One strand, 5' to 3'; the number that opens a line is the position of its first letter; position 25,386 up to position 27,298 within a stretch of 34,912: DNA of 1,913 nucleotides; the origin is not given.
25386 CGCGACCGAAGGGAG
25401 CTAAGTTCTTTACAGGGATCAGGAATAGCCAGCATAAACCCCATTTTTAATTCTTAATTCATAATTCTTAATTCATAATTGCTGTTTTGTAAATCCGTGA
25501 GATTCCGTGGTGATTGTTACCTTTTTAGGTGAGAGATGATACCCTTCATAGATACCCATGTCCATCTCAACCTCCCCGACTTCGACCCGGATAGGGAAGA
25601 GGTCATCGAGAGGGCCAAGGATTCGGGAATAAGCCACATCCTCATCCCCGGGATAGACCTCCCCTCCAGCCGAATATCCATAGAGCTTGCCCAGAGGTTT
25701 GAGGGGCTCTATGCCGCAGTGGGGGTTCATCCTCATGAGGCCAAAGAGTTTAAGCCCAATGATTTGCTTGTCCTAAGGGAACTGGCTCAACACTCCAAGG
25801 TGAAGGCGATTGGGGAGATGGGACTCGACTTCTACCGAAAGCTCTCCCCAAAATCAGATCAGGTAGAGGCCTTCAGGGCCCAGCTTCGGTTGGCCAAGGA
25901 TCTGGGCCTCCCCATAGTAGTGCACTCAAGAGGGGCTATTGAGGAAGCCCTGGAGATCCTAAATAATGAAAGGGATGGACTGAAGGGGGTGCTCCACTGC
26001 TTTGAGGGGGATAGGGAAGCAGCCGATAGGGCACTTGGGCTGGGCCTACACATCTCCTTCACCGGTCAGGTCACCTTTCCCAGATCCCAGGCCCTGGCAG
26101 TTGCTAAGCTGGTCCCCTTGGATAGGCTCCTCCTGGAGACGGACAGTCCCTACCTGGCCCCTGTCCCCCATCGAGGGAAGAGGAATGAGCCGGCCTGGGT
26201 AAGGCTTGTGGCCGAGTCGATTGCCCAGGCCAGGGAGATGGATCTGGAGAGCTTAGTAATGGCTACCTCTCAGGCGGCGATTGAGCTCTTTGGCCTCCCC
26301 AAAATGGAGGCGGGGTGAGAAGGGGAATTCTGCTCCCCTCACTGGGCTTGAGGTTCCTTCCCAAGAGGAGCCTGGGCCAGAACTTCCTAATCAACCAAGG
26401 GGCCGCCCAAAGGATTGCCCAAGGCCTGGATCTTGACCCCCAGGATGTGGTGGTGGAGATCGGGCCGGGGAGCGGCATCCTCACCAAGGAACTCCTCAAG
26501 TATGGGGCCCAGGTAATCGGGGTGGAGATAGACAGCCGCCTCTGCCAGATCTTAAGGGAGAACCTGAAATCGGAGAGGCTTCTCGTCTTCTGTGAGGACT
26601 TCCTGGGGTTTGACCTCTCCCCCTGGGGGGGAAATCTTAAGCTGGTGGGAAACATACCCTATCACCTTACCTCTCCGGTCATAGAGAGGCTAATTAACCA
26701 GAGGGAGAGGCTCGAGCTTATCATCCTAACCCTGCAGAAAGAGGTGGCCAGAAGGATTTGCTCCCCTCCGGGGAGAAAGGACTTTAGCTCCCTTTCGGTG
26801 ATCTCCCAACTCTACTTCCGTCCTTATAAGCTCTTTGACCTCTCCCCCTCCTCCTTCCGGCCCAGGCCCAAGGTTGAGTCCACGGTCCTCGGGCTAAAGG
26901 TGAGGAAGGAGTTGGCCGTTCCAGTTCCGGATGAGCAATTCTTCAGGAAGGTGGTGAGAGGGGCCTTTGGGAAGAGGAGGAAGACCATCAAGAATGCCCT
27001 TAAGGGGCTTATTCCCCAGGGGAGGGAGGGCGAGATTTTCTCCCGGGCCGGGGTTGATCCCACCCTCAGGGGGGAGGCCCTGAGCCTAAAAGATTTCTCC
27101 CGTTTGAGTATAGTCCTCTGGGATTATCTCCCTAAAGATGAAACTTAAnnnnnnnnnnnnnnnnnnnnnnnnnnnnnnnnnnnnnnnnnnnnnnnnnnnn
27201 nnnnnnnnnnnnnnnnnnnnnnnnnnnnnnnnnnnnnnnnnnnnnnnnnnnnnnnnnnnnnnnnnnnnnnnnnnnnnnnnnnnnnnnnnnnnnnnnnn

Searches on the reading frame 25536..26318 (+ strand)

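Call 18: search_protein_families(library=pfam, proteins=[window:25536-26318:+], max_evalue=0.001)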
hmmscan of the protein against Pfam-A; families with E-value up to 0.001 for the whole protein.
window:25536-26318:+ (260 aa): 1 family
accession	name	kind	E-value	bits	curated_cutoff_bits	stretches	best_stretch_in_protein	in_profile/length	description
PF01026.27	TatD_DNase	-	5.4e-82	275.4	27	1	5-253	1-253/253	TatD related DNase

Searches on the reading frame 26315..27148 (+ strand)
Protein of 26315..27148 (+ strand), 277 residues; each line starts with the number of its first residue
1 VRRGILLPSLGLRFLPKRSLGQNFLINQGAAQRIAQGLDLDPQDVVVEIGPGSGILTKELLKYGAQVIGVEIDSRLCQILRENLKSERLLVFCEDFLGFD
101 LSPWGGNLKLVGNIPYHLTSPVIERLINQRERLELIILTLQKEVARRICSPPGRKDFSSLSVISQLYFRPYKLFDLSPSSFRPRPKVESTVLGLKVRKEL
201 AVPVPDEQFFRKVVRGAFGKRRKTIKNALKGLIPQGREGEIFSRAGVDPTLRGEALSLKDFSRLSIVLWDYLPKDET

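Call 18: search_protein_families(library=pfam, proteins=[window:26315-27148:+], max_evalue=0.001)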
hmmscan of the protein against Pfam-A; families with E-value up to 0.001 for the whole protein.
window:26315-27148:+ (277 aa): 4 families
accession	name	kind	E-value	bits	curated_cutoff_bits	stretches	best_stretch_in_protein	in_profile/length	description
PF00398.26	RrnaAD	-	9.7e-58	195.8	24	1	17-264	5-257/263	Ribosomal RNA adenine dimethylase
PF13649.12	Methyltransf_25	-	3.2e-05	25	27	1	46-98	1-57/97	Methyltransferase domain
PF08241.18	Methyltransf_11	-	3.7e-05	24.7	21.2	1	47-94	1-49/95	Methyltransferase domain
PF01135.25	PCMT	-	0.00081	19.6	20.3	0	34-87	65-121/210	Protein-L-isoaspartate(D-aspartate) O-methyltransferase (PCMT)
